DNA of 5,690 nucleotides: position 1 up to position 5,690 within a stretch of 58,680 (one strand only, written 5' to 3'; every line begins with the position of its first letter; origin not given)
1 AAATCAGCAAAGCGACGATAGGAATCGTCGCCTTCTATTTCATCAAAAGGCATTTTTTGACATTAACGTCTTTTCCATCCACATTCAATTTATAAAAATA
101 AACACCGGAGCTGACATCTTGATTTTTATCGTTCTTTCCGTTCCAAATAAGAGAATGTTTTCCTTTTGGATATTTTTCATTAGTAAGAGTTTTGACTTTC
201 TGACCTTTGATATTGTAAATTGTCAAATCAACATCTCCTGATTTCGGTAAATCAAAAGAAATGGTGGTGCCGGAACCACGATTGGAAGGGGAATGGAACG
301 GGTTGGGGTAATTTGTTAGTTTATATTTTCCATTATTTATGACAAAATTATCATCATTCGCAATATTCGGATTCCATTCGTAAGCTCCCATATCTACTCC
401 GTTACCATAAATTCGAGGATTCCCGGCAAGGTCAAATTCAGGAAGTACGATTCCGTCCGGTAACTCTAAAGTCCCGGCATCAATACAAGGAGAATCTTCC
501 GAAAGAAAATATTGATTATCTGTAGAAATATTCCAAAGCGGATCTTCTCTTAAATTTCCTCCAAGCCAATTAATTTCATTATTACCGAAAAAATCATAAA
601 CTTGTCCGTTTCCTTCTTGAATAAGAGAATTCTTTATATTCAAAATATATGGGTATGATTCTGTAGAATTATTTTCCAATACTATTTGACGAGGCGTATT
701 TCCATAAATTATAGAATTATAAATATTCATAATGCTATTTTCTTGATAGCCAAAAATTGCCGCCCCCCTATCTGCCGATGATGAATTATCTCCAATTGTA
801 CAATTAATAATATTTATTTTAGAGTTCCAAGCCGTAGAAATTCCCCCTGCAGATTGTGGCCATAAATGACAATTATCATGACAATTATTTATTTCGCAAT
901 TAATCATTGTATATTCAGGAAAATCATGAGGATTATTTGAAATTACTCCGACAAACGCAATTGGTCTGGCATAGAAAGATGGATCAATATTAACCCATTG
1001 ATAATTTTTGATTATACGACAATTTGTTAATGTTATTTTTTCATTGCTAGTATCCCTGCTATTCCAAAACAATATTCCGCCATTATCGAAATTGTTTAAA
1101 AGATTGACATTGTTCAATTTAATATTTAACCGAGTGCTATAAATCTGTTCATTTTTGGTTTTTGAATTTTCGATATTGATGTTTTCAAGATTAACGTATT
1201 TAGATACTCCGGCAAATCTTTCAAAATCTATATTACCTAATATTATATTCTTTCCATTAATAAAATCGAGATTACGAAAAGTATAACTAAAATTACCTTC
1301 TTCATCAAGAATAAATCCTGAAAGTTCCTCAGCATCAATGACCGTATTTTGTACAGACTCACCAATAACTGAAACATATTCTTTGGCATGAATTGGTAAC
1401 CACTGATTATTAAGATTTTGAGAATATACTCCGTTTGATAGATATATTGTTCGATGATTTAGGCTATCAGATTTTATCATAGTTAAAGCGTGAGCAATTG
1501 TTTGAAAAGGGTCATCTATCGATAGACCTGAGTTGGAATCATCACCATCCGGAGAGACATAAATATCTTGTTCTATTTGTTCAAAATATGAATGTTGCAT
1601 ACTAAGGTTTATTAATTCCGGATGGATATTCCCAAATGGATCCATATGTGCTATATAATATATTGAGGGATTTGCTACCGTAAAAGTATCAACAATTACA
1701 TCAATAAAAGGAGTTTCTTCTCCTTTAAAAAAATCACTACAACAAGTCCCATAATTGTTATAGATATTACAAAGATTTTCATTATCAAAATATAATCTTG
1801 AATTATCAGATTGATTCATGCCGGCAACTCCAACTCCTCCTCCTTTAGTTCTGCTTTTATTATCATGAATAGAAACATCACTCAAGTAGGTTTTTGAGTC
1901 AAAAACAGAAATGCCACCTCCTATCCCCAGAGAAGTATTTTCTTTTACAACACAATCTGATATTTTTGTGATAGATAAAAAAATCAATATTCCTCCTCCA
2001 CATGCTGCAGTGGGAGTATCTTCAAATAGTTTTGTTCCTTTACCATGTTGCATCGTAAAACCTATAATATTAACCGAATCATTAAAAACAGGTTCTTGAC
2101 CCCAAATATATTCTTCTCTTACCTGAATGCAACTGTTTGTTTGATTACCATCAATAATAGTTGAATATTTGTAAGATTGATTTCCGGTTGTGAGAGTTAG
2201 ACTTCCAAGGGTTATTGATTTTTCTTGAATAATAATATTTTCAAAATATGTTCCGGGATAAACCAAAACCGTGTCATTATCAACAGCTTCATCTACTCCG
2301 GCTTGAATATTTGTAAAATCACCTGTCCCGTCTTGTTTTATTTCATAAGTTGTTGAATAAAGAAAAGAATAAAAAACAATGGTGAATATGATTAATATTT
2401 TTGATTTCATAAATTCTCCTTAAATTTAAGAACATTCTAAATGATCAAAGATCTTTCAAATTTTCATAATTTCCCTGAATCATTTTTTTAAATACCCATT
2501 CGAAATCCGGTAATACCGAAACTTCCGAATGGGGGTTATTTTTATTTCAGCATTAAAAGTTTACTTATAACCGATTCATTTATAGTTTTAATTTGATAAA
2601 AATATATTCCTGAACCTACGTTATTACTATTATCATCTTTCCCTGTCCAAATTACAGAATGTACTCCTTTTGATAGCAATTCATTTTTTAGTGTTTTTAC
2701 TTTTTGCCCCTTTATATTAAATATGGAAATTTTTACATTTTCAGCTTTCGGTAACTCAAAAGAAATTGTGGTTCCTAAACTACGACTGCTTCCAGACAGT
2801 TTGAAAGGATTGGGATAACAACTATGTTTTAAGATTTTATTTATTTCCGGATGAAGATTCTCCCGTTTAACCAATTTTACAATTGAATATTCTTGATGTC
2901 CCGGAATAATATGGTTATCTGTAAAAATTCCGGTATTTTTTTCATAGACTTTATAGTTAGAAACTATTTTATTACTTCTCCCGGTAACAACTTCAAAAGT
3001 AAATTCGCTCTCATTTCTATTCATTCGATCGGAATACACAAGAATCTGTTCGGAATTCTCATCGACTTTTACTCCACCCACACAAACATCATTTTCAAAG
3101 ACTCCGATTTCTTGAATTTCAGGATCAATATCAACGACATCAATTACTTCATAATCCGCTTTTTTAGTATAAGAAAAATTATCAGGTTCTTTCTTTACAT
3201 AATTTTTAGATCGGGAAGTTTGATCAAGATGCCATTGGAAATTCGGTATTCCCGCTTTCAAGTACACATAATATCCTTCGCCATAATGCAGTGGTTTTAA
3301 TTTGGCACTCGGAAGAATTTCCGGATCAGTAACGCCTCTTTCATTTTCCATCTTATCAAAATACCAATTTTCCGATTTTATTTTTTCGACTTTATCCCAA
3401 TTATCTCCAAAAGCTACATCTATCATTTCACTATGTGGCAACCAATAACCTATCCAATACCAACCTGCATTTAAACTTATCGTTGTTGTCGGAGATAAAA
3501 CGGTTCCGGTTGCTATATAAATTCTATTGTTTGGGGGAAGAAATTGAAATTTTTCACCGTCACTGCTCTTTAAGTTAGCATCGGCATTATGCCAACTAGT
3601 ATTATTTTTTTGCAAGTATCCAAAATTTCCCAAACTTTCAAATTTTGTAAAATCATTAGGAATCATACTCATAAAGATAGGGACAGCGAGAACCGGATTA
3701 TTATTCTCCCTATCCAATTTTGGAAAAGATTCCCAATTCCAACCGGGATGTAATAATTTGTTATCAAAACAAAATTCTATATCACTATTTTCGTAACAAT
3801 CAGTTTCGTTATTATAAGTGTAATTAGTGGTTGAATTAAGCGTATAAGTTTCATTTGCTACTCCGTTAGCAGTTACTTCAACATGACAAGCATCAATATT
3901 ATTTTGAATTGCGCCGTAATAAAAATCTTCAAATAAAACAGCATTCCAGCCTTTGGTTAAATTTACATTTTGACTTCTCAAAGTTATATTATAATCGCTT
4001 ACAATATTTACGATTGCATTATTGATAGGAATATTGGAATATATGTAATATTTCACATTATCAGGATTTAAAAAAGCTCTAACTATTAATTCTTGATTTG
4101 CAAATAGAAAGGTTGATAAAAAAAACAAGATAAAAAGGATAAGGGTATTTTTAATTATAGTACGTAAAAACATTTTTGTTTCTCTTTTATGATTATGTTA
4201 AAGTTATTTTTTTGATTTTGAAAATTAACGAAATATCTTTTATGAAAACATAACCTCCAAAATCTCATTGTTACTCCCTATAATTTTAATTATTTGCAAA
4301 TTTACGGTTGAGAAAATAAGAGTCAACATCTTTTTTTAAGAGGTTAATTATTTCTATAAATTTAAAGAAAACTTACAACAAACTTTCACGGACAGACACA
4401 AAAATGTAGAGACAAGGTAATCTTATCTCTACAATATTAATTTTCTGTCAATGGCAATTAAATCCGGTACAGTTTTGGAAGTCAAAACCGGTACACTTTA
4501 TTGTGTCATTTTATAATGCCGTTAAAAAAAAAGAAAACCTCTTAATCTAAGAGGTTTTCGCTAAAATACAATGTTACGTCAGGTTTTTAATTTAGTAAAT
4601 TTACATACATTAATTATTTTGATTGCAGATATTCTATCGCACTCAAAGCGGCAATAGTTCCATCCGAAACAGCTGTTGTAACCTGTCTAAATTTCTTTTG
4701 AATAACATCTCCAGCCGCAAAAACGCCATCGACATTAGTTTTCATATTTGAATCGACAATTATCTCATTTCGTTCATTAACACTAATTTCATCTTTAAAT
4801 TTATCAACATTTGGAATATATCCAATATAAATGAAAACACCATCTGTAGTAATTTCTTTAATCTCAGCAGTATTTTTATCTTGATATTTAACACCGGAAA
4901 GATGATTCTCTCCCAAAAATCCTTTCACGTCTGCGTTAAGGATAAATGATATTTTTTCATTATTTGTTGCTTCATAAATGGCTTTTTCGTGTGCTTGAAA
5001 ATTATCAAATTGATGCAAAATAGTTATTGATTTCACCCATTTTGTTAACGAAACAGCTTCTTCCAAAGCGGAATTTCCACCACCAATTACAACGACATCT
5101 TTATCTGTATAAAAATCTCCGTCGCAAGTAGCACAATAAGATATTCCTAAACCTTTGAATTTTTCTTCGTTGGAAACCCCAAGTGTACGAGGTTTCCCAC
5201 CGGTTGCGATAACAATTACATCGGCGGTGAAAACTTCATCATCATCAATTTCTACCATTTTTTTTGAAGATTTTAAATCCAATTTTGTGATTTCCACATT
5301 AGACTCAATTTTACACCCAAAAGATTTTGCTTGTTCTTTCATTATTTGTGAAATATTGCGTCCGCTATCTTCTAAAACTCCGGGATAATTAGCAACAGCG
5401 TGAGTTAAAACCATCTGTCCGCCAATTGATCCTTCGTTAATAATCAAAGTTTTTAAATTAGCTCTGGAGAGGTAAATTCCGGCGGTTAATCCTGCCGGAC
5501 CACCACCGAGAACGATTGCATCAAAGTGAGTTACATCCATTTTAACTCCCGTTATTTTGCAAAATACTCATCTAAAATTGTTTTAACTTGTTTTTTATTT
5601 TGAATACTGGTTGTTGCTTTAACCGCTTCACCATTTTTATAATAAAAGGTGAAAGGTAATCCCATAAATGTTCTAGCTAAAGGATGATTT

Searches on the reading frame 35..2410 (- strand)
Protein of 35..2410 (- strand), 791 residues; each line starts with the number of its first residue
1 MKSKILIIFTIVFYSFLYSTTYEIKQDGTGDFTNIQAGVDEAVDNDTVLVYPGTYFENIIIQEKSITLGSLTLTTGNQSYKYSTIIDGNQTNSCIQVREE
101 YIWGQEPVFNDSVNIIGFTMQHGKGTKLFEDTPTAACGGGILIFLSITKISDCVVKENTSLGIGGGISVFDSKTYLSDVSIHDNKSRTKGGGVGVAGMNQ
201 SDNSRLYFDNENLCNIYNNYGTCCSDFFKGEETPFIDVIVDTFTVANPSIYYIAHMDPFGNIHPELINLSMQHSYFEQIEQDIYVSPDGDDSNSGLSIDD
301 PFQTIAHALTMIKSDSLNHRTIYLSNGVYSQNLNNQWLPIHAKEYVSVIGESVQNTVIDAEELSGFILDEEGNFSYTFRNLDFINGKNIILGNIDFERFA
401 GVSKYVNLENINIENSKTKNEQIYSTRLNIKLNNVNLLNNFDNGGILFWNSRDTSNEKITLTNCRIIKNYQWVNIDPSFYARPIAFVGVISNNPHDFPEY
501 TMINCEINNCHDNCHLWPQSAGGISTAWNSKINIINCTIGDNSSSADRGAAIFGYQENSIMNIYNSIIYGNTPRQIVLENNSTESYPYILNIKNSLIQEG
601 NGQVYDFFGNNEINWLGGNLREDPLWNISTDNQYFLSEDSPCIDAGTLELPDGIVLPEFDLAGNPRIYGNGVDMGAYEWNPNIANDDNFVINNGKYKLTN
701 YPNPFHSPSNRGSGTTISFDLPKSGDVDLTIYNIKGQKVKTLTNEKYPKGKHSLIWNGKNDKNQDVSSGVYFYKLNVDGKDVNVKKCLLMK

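Call 39: search_protein_families(library=pfam, max_evalue=0.00001, proteins=[window:35-2410:-])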
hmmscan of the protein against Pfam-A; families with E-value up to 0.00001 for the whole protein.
window:35-2410:- (791 aa): 2 families
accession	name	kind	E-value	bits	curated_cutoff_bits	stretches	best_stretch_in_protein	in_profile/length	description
PF13860.13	FlgD_ig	-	1.4e-08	35.1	27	1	714-776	9-74/79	FlgD Ig-like domain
PF01095.25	Pectinesterase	-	5.2e-07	29.1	27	0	301-404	11-104/298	Pectinesterase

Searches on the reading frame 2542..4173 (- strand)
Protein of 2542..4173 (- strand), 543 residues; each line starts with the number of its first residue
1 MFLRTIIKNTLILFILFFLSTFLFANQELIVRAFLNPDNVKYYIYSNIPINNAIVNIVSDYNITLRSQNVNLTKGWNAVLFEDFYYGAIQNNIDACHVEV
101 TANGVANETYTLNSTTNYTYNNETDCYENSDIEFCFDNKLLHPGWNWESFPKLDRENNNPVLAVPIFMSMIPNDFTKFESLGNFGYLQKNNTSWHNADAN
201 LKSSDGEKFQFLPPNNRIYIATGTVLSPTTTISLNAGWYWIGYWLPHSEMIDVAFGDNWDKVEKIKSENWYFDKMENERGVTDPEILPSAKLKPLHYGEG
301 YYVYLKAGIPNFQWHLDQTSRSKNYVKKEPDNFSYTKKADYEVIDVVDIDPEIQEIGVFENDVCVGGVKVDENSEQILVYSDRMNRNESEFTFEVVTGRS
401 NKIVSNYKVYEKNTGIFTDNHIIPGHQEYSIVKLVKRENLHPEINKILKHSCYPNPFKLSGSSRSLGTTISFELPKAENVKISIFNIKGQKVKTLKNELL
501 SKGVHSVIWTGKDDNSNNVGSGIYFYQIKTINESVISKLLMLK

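Call 39: search_protein_families(library=pfam, max_evalue=0.00001, proteins=[window:2542-4173:-])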
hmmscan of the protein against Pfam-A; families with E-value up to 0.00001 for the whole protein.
window:2542-4173:- (543 aa): 1 family
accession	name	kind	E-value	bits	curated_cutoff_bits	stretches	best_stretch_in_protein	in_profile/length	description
PF13860.13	FlgD_ig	-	3.3e-09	37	27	1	469-531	11-76/79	FlgD Ig-like domain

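Call 75: find_encoding_contigs(protein=window:2542-4173:-, flank=10000, max_places=3)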
Protein window:2542-4173:- (543 aa): 1 contig read that carries it; 1 place shown.
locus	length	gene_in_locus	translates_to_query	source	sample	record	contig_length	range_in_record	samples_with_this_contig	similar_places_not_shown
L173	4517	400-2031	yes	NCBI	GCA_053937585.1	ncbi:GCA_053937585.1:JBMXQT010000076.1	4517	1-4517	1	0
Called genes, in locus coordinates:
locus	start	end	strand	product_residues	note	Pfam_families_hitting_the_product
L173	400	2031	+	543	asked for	PF13860:FlgD_ig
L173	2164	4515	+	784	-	?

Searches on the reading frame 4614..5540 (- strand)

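Call 39: search_protein_families(library=pfam, max_evalue=0.00001, proteins=[window:4614-5540:-])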
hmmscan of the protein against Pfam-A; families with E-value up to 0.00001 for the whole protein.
window:4614-5540:- (308 aa): 8 families
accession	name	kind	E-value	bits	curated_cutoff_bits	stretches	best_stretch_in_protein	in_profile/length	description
PF07992.20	Pyr_redox_2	-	2.7e-53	181.7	26.1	1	7-294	2-291/291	Pyridine nucleotide-disulphide oxidoreductase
PF13738.12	Pyr_redox_3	-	4.6e-25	88.9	30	1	62-277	82-305/305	Pyridine nucleotide-disulphide oxidoreductase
PF03486.20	HI0933_like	-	4.5e-12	46.4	50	0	58-116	106-165/244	HI0933-like protein Rossmann domain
PF00070.33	Pyr_redox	-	4.6e-12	46.7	22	1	149-220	2-80/82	Pyridine nucleotide-disulphide oxidoreductase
PF00890.30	FAD_binding_2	-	1.1e-09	38.4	20.4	0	7-58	1-53/414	FAD binding domain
PF01946.23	Thi4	-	2.4e-08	33.9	26.2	0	3-45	15-59/235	Thi4 family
PF01266.30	DAO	-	2e-06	28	27.9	0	7-41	1-37/353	FAD dependent oxidoreductase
PF12831.13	FAD_oxidored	-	5.4e-06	26.4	27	0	7-45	1-40/416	FAD dependent oxidoreductase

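Call 66: search_protein_families(library=ncbifam, max_evalue=0.1, proteins=[window:4614-5540:-])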
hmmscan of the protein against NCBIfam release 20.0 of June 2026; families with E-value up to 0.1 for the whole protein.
window:4614-5540:- (308 aa): 138 families (the best 25 are shown)
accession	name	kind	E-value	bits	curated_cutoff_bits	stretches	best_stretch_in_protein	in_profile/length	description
TIGR01292.1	TRX_reduct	equivalog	4.7e-100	334.3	343.45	1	7-305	2-300/300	thioredoxin-disulfide reductase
TIGR03143.1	AhpF_homolog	hypoth_equivalog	1.3e-90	304.6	687.65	1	6-306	5-309/555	putative alkyl hydroperoxide reductase F subunit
TIGR03140.1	AhpF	equivalog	6.4e-76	255.9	502.9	1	3-305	210-512/515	alkyl hydroperoxide reductase subunit F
NF007614.0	PRK10262.1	equivalog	9.7e-55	185.9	644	1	5-306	6-315/321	thioredoxin-disulfide reductase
TIGR01350.1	lipoamide_DH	equivalog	1e-25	90.4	408.8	3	93-300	116-328/461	dihydrolipoyl dehydrogenase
TIGR04018.1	Bthiol_YpdA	hypoth_equivalog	3.6e-24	85.1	339.9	2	71-306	80-314/316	YpdA family putative bacillithiol disulfide reductase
NF004945.0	PRK06292.2-3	equivalog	1.1e-20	74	494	2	69-303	88-327/457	dihydrolipoyl dehydrogenase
TIGR02053.1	MerA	equivalog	2e-20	73.2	454.45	2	92-304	115-331/465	mercury(II) reductase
NF004776.0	PRK06116.1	equivalog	8.5e-20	71.2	480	2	92-294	119-318/450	glutathione-disulfide reductase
NF041853.1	hythiocyan_redase_MerA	equivalog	2.4e-17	62.9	650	2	146-280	160-295/440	hypothiocyanous acid reductase MerA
NF004992.0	PRK06370.1-4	equivalog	2.6e-17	62.4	629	2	92-280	120-310/459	FAD-containing oxidoreductase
TIGR03385.1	CoA_CoA_reduc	equivalog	4.2e-17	62.1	578.8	1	9-288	3-291/439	CoA-disulfide reductase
NF004943.0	PRK06292.2-1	equivalog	6.3e-17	61.5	432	1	103-299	129-326/456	dihydrolipoyl dehydrogenase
NF003585.0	PRK05249.1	equivalog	1.7e-16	59.9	465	3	147-303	177-335/464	Si-specific NAD(P)(+) transhydrogenase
NF009410.0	PRK12771.1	subfamily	4.6e-15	55.2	516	1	9-306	142-446/566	NAD(P)-binding protein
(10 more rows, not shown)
